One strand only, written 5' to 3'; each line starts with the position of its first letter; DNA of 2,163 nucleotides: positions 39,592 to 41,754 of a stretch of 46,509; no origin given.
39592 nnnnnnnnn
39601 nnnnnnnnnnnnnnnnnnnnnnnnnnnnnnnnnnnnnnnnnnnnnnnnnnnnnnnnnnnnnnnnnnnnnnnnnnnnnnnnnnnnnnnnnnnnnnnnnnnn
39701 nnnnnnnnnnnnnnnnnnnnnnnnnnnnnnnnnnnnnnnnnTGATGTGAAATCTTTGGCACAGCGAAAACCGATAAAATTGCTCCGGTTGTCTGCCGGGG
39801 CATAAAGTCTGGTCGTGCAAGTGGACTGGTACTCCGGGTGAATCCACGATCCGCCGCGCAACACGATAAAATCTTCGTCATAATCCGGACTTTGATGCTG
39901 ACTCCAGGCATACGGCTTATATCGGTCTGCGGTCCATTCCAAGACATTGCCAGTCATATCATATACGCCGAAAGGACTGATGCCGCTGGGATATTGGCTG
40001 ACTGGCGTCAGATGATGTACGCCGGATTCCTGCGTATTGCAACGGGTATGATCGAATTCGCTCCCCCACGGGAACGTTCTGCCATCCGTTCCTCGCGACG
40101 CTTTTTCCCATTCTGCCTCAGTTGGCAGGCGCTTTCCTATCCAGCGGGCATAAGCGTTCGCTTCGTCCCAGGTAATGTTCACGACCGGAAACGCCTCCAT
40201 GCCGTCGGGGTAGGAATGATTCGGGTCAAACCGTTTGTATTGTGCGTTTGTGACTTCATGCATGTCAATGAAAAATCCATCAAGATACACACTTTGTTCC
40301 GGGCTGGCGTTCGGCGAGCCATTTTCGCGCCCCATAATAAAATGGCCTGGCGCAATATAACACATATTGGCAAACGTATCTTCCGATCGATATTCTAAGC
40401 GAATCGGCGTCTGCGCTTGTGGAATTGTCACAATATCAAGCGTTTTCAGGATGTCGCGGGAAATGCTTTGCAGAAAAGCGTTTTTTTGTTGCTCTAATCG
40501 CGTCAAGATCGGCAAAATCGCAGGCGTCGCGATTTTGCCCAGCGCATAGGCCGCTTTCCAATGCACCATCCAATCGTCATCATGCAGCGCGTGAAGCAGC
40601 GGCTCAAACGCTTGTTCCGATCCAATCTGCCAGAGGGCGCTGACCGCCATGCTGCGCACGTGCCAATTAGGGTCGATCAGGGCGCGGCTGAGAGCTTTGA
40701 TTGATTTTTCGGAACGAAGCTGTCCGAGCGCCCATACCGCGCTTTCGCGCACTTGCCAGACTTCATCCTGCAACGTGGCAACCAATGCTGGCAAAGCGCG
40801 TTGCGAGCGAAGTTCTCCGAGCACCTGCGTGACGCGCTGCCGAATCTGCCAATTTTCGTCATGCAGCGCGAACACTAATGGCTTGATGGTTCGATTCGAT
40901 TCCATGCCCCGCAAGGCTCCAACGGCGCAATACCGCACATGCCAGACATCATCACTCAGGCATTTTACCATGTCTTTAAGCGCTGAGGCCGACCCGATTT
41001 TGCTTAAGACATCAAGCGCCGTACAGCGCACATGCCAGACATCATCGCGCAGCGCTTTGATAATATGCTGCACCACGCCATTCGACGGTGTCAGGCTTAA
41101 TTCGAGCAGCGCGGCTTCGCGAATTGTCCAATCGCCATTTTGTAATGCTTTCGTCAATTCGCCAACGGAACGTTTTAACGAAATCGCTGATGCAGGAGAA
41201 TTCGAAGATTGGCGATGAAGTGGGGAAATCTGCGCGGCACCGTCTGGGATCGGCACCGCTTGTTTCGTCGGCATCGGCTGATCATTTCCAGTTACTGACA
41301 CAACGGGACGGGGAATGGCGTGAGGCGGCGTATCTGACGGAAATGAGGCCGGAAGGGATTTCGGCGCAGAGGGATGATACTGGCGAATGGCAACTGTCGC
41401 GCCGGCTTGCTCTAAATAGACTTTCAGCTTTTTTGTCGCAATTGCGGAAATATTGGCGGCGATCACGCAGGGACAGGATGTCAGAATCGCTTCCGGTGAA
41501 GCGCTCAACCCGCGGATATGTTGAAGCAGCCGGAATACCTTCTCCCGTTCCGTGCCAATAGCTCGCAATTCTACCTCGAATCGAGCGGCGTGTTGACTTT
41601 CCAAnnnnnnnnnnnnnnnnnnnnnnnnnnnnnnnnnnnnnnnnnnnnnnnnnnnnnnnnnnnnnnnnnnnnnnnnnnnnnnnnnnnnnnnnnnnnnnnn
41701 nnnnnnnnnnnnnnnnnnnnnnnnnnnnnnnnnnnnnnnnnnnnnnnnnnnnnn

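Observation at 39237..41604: L7/L12-CTD-like + HEAT-repeat + non-catalytic FGE-sulfatase-like protein in an operon with a small lipoprotein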

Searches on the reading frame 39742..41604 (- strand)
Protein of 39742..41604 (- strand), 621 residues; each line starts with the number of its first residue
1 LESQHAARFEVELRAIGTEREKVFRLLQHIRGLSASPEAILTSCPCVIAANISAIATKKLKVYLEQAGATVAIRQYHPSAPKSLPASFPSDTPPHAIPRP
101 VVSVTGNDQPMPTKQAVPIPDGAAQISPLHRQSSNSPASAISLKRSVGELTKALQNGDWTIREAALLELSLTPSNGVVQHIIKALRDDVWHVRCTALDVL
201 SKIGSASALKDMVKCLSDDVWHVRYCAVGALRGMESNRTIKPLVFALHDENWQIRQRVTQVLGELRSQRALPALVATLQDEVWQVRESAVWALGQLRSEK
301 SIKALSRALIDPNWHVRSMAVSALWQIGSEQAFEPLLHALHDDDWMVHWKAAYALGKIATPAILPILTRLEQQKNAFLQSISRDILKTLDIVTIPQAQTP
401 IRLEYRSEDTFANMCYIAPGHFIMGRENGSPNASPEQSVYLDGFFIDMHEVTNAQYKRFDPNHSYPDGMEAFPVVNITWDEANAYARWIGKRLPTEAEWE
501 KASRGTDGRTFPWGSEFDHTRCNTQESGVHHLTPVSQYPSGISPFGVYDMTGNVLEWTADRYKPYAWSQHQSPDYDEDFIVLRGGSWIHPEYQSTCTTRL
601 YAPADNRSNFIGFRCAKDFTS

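Call 3: search_protein_families(library=pfam, proteins=[window:39742-41604:-], max_evalue=0.1)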
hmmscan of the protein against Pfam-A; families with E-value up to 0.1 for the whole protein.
window:39742-41604:- (621 aa): 17 families
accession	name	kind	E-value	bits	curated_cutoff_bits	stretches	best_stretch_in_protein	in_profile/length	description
PF03781.23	FGE-sulfatase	-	7.7e-50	170.4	23.3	1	412-617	3-255/255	Sulfatase-modifying factor enzyme 1-like domain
PF13646.12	HEAT_2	-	2.6e-43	146.7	27.7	4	241-313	2-75/88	HEAT repeats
PF02985.28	HEAT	-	2.7e-35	117.5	23.5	5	271-296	2-27/31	HEAT repeat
PF03130.22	HEAT_PBS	-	1.8e-20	71.5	20.9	2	285-311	1-27/27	PBS lyase HEAT-like repeat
PF12717.13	Cnd1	-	1e-10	42.3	26.4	1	271-329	23-87/162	non-SMC mitotic condensation complex subunit 1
PF13513.12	HEAT_EZ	-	2.5e-09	37.9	27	2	267-296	26-55/55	HEAT-like repeat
PF21581.3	SCD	-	4.5e-08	33.7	27.5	0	208-240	31-63/75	Stromalin conservative domain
PF25151.1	TPR_Trm732_C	-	8.2e-06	26.2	27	0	207-244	96-134/159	Trm732, C-terminal TPR repeats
PF01602.26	Adaptin_N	-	9.9e-06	24.8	37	0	143-217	263-343/524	Adaptin N terminal region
PF25786.1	HEAT_GCN1_C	-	1.3e-05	25.6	27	0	268-325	26-92/151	GCN1-like, C-terminal HEAT repeats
PF24714.1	TOR1L1_N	-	8.7e-05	22.4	43.3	0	329-361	209-241/281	TORTIFOLIA1 N-terminal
PF14668.11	RICTOR_V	-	0.00033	21.3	27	0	169-210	20-62/71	Rapamycin-insensitive companion of mTOR, domain 5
PF00542.24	Ribosomal_L12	-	0.00072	20.3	25.9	1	9-73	1-66/67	Ribosomal protein L7/L12 C-terminal domain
PF25767.1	ARM_TBCD_2nd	-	0.011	15.6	29.7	0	330-359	76-105/245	Tubulin-specific chaperone D-like, ARM repeats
PF12755.13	Vac14_Fab1_bd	-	0.033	15.2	22.1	0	207-231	27-51/97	Vacuolar 14 Fab1-binding region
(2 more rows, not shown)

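Call 4: search_protein_families(library=ncbifam, proteins=[window:39742-41604:-], max_evalue=0.1)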
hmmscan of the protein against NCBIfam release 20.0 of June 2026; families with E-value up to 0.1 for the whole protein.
window:39742-41604:- (621 aa): 18 families
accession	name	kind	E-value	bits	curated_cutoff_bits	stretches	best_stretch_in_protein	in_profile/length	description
TIGR03440.2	egtB_TIGR03440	equivalog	1.6e-31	109.8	360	2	471-616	273-413/413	ergothioneine biosynthesis protein EgtB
TIGR03525.2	GldK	equivalog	2.6e-30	106.1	350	2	470-619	218-407/408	T9SS ring complex lipoprotein PorK/GldK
NF041186.1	SenA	equivalog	7.8e-26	91.3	420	1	472-616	271-381/382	selenoneine synthase SenA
NF045915.1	PhycobilmeDegNblB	equivalog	3.7e-23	82.2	300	2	281-376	111-206/214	phycobilisome degradation protein NblB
NF058502.1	phyc_lyase_CpcE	equivalog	2.2e-18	66.7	330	3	252-309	56-113/260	C-phycocyanin alpha-cysteine-84 phycocyanobilin lyase subunit CpcE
NF010374.0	PRK13800.1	equivalog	2.5e-15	55.8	1196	2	272-354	811-894/898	fumarate reductase/succinate dehydrogenase flavoprotein subunit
NF058505.1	phyc_lyase_CpeY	equivalog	1.8e-14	53.1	600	3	223-298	32-112/419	C-phycoerythrin alpha-cysteine-82 phycoerythrobilin lyase CpeY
NF051459.1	pyoverdine_PvdO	equivalog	4e-13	49.1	500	1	465-618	112-279/280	dihydropyoverdine dehydrogenase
NF058515.1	phyc_lyase_CpcF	equivalog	7.2e-12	45.3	220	1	239-326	61-161/200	C-phycocyanin alpha-cysteine-84 phycocyanobilin lyase subunit CpcF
TIGR04344.1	ovoA_Nterm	equivalog_domain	5.6e-11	42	400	1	472-614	296-442/444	5-histidylcysteine sulfoxide synthase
TIGR03524.1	GldJ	equivalog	8.1e-11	41.3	458.2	2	543-565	346-368/559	gliding motility lipoprotein GldJ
TIGR03530.1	GldJ_short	equivalog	1.7e-10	40.4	382.9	1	541-616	296-389/396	gliding motility lipoprotein GldJ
NF007244.0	PRK09687.1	equivalog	5.9e-08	32.3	275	1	147-375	25-267/285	putative lyase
NF045662.1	DVU0298_fam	equivalog_domain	1.5e-06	28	75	0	269-307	145-183/213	DVU0298 family protein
TIGR02171.1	Fb_sc_TIGR02171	subfamily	1.9e-06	26.2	544.35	1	490-567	158-223/912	TIGR02171 family lipoprotein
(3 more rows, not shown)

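Call 6: find_homologous_proteins(query=window:39742-41604:-)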
Query window:39742-41604:- (621 aa): 3780 proteins with E <= 0.001 among 8000 candidates; the best 120 are listed.
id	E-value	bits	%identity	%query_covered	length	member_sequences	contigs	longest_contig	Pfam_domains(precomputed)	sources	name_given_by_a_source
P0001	0.0e+0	1417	100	98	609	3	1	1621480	PF21581.4,PF12717.14,PF25786.1,PF02985.29,PF03130.23,PF03781.23,PF13513.13,PF01602.27,PF13646.13,PF25151.2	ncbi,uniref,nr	ncbi:hypothetical protein U14_01098 [Candidatus Moduliflexus flocculans]|uniref:Sulfatase-modifying 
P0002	0.0e+0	1229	85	100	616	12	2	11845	PF21581.4,PF12717.14,PF02985.29,PF03130.23,PF03781.23,PF13513.13,PF13646.13,PF25151.2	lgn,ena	-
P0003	0.0e+0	1153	81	96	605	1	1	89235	PF21581.4,PF12717.14,PF24714.2,PF02985.29,PF03130.23,PF03781.23,PF13513.13,PF01602.27,PF13646.13,PF25151.2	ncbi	-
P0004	8.6e-285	964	66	100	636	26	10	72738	PF21581.4,PF12717.14,PF02985.29,PF03130.23,PF03781.23,PF13513.13,PF13646.13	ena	-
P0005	1.5e-248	844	58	99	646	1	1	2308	PF21581.4,PF12717.14,PF24714.2,PF25757.2,PF02985.29,PF03130.23,PF03781.23,PF13513.13,PF01602.27,PF13646.13,PF25151.2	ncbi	-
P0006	2.4e-234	797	55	100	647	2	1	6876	PF21581.4,PF12717.14,PF24714.2,PF02985.29,PF03130.23,PF03781.23,PF13513.13,PF01602.27,PF13646.13,PF25151.2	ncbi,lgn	-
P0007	4.1e-233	793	56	100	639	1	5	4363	PF21581.4,PF12717.14,PF24714.2,PF25786.1,PF02985.29,PF03130.23,PF03781.23,PF13513.13,PF13646.13,PF25151.2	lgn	-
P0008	4.1e-232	790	55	100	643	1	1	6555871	PF21581.4,PF12717.14,PF24714.2,PF25786.1,PF02985.29,PF03130.23,PF03781.23,PF13513.13,PF13646.13,PF25151.2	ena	-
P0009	1.7e-231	788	55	100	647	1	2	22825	PF21581.4,PF12717.14,PF12755.14,PF02985.29,PF03130.23,PF03781.23,PF13513.13,PF13646.13,PF25151.2,PF25767.2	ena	-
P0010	4.3e-231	787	54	100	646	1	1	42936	PF21581.4,PF12717.14,PF24714.2,PF25786.1,PF02985.29,PF03130.23,PF03781.23,PF13513.13,PF13646.13,PF25151.2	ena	-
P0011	5.4e-229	780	53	98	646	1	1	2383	PF21581.4,PF12717.14,PF24714.2,PF25786.1,PF02985.29,PF03130.23,PF03781.23,PF13513.13,PF01602.27,PF13646.13,PF25151.2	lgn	-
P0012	5.2e-228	776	56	100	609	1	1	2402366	PF21581.4,PF12717.14,PF24714.2,PF12755.14,PF02985.29,PF03130.23,PF03781.23,PF13513.13,PF01602.27,PF13646.13,PF25151.2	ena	-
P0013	5.8e-228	776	53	99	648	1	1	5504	PF21581.4,PF12717.14,PF24714.2,PF25786.1,PF02985.29,PF03130.23,PF03781.23,PF13513.13,PF01602.27,PF13646.13,PF25151.2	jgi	jgi:iron(II)-dependent oxidoreductase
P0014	4.1e-227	773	55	100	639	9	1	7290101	PF21581.4,PF12717.14,PF24714.2,PF25786.1,PF02985.29,PF03130.23,PF03781.23,PF13513.13,PF13646.13,PF25151.2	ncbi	-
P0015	4.3e-227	773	55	100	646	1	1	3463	PF21581.4,PF12717.14,PF02985.29,PF03130.23,PF03781.23,PF13513.13,PF13646.13,PF25151.2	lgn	-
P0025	5.7e-220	750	55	100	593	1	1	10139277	PF21581.4,PF12717.14,PF24714.2,PF25786.1,PF02985.29,PF03130.23,PF03781.23,PF13513.13,PF13646.13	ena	-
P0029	4.8e-216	737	54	100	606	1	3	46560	PF12717.14,PF24714.2,PF02985.29,PF01602.27,PF21581.4,PF25786.1,PF03130.23,PF03781.23,PF00542.25,PF13513.13,PF13646.13,PF25151.2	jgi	-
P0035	2.0e-204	699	52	100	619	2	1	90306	PF21581.4,PF12717.14,PF24714.2,PF25786.1,PF02985.29,PF03130.23,PF03781.23,PF13513.13,PF01602.27,PF13646.13,PF23227.2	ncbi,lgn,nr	ncbi:hypothetical protein CSA57_10890 [candidate division KSB3 bacterium]|nr:MAG: hypothetical prote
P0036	8.9e-201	686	52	100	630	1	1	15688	PF21581.4,PF12717.14,PF24714.2,PF25786.1,PF02985.29,PF03130.23,PF03781.23,PF13513.13,PF13646.13,PF25151.2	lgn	-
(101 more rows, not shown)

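Call 14: find_encoding_contigs(protein=P0004, flank=8000, max_places=2)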
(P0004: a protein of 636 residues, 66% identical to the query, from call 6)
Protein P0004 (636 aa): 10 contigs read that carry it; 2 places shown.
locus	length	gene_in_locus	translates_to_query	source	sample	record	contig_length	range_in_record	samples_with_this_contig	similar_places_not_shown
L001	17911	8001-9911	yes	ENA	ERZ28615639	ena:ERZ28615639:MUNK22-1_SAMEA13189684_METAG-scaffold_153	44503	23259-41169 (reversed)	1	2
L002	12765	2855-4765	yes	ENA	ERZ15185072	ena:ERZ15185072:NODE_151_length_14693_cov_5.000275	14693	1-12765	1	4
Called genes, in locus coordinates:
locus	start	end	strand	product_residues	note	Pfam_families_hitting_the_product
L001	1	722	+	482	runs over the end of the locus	PF13416:SBP_bac_8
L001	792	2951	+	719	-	PF00672:HAMP, PF00989:PAS (weak), PF08448:PAS_4, PF13426:PAS_9 (weak), PF07228:SpoIIE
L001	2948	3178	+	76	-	PF07228:SpoIIE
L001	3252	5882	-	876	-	PF01368:DHH, PF02272:DHHA1 (weak), PF00571:CBS, PF01743:PolyA_pol, PF12627:PolyA_pol_RNAbd (weak), PF13735:tRNA_NucTran2_2 (weak)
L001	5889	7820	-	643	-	PF04784:DUF547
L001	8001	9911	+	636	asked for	PF13513:HEAT_EZ (faint), PF12717:Cnd1 (faint), PF13646:HEAT_2 (weak), PF02985:HEAT (faint), PF03130:HEAT_PBS (faint), PF21581:SCD (faint), PF13646:HEAT_2, PF03781:FGE-sulfatase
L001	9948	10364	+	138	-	-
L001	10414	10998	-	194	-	PF13428:TPR_14 (faint), PF13432:TPR_16 (weak), PF00515:TPR_1, PF07719:TPR_2 (weak), PF13181:TPR_8 (weak), PF13432:TPR_16 (weak), PF13414:TPR_11, PF13431:TPR_17 (weak), +2 more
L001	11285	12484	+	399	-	PF00483:NTP_transferase, PF12804:NTP_transf_3, PF25084:LbH_EIF2B, PF00132:Hexapep, PF25087:GMPPB_C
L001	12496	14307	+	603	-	PF13522:GATase_6, PF13537:GATase_7, PF01380:SIS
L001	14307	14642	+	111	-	PF14076:DUF4258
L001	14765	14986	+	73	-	-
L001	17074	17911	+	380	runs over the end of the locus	PF13439:Glyco_transf_4, PF13579:Glyco_trans_4_4, PF20706:GT4-conflict, PF00534:Glycos_transf_1, PF13692:Glyco_trans_1_4, PF13524:Glyco_trans_1_2 (weak)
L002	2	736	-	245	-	?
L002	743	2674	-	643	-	PF04784:DUF547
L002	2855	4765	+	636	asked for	PF13513:HEAT_EZ (faint), PF12717:Cnd1 (faint), PF13646:HEAT_2 (weak), PF02985:HEAT (faint), PF03130:HEAT_PBS (faint), PF21581:SCD (faint), PF13646:HEAT_2, PF03781:FGE-sulfatase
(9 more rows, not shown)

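Call 15: find_encoding_contigs(protein=P0014, flank=8000, max_places=2)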
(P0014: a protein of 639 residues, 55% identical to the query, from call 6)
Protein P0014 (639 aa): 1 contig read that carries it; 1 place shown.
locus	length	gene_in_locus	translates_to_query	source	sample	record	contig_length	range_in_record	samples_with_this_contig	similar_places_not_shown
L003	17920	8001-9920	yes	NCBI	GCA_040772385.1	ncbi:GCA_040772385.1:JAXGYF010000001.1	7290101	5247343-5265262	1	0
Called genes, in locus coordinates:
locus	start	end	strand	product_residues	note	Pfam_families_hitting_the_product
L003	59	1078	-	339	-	PF00356:LacI, PF00532:Peripla_BP_1, PF13407:Peripla_BP_4, PF13377:Peripla_BP_3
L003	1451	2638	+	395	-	PF08240:ADH_N, PF16912:Glu_dehyd_C, PF00107:ADH_zinc_N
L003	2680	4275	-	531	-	PF00989:PAS, PF13188:PAS_8 (faint), PF13426:PAS_9, PF00990:GGDEF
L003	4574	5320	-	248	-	PF01925:TauE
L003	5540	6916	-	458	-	PF00206:Lyase_1, PF10415:FumaraseC_C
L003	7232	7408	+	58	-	-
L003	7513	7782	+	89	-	-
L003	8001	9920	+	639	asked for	PF03130:HEAT_PBS (faint), PF24714:TOR1L1_N (faint), PF13513:HEAT_EZ (faint), PF25786:HEAT_GCN1_C (faint), PF13646:HEAT_2, PF13646:HEAT_2, PF13646:HEAT_2, PF03781:FGE-sulfatase, +4 more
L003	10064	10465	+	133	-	-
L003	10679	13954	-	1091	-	PF02203:TarH (weak), PF12729:4HB_MCP_1, PF00672:HAMP (faint), PF18947:HAMP_2, PF00015:MCPsignal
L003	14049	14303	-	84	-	-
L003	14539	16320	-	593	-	PF00072:Response_reg, PF00989:PAS, PF13426:PAS_9 (weak), PF00158:Sigma54_activat, PF14532:Sigma54_activ_2, PF07728:AAA_5, PF25601:AAA_lid_14, PF02954:HTH_8, +2 more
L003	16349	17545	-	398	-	PF08448:PAS_4 (faint), PF00989:PAS (weak), PF13188:PAS_8, PF02518:HATPase_c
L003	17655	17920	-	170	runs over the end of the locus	-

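Call 16: find_encoding_contigs(protein=P0025, flank=6000, max_places=1)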
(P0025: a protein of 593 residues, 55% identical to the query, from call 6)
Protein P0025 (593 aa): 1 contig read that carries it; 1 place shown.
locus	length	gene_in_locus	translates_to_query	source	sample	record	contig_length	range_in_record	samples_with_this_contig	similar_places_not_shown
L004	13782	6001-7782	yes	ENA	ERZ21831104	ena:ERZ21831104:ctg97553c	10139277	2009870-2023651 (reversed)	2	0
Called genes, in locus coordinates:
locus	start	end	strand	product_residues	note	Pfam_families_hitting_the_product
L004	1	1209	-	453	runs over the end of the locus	PF01938:TRAM (weak), PF05958:tRNA_U5-meth_tr, PF02475:TRM5-TYW2_MTfase (weak), PF03602:Cons_hypoth95 (weak), PF05175:MTS (weak), PF09445:Methyltransf_15 (weak), PF13649:Methyltransf_25 (weak), PF13847:Methyltransf_31 (weak)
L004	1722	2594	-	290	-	PF01634:HisG, PF08029:HisG_C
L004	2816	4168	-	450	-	PF03448:MgtE_N, PF00571:CBS, PF01769:MgtE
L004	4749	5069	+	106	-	-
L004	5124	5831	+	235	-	PF02518:HATPase_c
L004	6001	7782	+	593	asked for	PF13646:HEAT_2 (weak), PF24714:TOR1L1_N (faint), PF12717:Cnd1 (faint), PF13513:HEAT_EZ (faint), PF25786:HEAT_GCN1_C (faint), PF02985:HEAT (faint), PF13646:HEAT_2, PF03781:FGE-sulfatase, +2 more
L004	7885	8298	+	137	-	-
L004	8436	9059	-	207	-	PF13428:TPR_14 (faint), PF13432:TPR_16 (weak), PF00515:TPR_1 (faint), PF07719:TPR_2 (faint), PF13176:TPR_7 (faint), PF13181:TPR_8 (faint), PF13431:TPR_17 (faint), PF13414:TPR_11, +1 more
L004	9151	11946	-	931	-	PF13414:TPR_11, PF13432:TPR_16 (weak), PF13174:TPR_6 (weak), PF13432:TPR_16, PF13525:YfiO (weak), PF13432:TPR_16 (weak), PF14559:TPR_19 (weak), PF13525:YfiO, +21 more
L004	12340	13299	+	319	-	PF02737:3HCDH_N, PF00725:3HCDH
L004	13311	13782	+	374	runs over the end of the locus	PF08240:ADH_N, PF16912:Glu_dehyd_C, PF00107:ADH_zinc_N, PF13602:ADH_zinc_N_2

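Call 17: find_encoding_contigs(protein=P0029, flank=6000, max_places=1)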
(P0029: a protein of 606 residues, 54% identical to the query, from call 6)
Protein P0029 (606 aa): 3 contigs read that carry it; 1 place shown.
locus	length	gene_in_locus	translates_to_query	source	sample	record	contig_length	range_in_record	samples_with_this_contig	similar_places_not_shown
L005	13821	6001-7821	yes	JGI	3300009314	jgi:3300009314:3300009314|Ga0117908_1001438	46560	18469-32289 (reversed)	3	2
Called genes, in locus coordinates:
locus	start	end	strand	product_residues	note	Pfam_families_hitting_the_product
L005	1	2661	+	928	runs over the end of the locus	PF00015:MCPsignal, PF00532:Peripla_BP_1, PF13377:Peripla_BP_3 (faint), PF13407:Peripla_BP_4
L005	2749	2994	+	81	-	-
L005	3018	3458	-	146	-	-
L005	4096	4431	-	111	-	-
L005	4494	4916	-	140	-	-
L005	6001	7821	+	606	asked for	PF00542:Ribosomal_L12 (faint), PF24714:TOR1L1_N (faint), PF25786:HEAT_GCN1_C (faint), PF13646:HEAT_2, PF13646:HEAT_2, PF12717:Cnd1, PF13646:HEAT_2, PF03781:FGE-sulfatase, +6 more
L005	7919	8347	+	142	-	-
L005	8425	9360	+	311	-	PF01745:IPT (weak), PF13238:AAA_18 (faint), PF01715:IPPT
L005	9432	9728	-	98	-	-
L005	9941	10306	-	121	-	PF02033:RBFA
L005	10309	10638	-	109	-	PF04456:DUF503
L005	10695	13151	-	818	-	PF04760:IF2_N, PF00025:Arf (weak), PF00009:GTP_EFTU, PF00071:Ras (weak), PF01926:MMR_HSR1, PF22042:EF-G_D2, PF11987:IF-2, PF03144:GTP_EFTU_D2, +1 more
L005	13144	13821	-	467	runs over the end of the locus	PF08529:NusA_N, PF00575:S1 (weak), PF13184:KH_NusA_1st, PF26594:KH_NusA_2nd, PF00633:HHH (faint), PF14520:HHH_5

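Call 18: find_encoding_contigs(protein=P0036, flank=6000, max_places=1)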
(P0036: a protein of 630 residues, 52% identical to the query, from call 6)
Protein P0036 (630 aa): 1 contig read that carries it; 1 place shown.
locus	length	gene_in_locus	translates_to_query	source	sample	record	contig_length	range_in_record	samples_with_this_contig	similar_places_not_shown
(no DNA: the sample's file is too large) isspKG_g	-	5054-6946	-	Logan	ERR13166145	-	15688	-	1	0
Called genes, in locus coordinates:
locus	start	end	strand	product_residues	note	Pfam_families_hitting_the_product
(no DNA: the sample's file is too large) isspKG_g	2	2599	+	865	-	?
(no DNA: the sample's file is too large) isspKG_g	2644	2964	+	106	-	PF04456:DUF503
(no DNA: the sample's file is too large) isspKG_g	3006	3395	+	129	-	PF02033:RBFA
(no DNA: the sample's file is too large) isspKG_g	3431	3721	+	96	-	-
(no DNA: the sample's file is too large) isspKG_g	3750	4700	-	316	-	PF01745:IPT, PF13238:AAA_18 (faint), PF01715:IPPT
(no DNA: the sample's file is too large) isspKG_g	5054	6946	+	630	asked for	PF02985:HEAT (faint), PF12717:Cnd1 (faint), PF13513:HEAT_EZ (faint), PF24714:TOR1L1_N (faint), PF25151:TPR_Trm732_C (faint), PF25786:HEAT_GCN1_C (faint), PF13646:HEAT_2, PF03781:FGE-sulfatase, +2 more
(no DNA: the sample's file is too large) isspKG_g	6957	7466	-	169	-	-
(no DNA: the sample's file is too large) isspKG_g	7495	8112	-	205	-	PF00515:TPR_1 (faint), PF07719:TPR_2 (faint), PF13414:TPR_11 (faint), PF13431:TPR_17 (weak)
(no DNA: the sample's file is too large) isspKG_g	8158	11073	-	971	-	-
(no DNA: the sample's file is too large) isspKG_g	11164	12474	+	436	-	PF00149:Metallophos, PF12850:Metallophos_2 (weak)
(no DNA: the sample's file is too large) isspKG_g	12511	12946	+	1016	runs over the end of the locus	PF02463:SMC_N (weak), PF13476:AAA_23, PF13558:SbcC_Walker_B (weak)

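Call 19: find_encoding_contigs(protein=P0008, flank=6000, max_places=1)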
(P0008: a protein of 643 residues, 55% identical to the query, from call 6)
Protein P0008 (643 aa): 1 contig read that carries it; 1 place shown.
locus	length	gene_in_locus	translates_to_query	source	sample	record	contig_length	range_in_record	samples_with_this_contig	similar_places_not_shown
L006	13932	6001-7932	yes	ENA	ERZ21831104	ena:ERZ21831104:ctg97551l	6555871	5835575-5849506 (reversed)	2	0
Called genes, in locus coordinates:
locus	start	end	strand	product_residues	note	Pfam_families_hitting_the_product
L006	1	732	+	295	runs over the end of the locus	-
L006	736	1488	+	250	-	PF07505:DUF5131, PF17338:GP88 (weak)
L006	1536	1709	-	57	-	-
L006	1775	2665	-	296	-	-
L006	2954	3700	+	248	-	-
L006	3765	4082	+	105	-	-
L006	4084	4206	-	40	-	-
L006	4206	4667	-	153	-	-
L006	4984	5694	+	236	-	-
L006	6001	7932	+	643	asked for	PF12717:Cnd1 (faint), PF13513:HEAT_EZ (faint), PF13646:HEAT_2, PF24714:TOR1L1_N (faint), PF25151:TPR_Trm732_C (faint), PF13646:HEAT_2, PF13646:HEAT_2, PF03781:FGE-sulfatase, +4 more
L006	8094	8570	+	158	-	-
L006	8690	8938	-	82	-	PF13539:Peptidase_M15_4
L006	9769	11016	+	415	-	-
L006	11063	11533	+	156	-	-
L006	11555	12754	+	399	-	PF13676:TIR_2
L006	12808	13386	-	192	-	-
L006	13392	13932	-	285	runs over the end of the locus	-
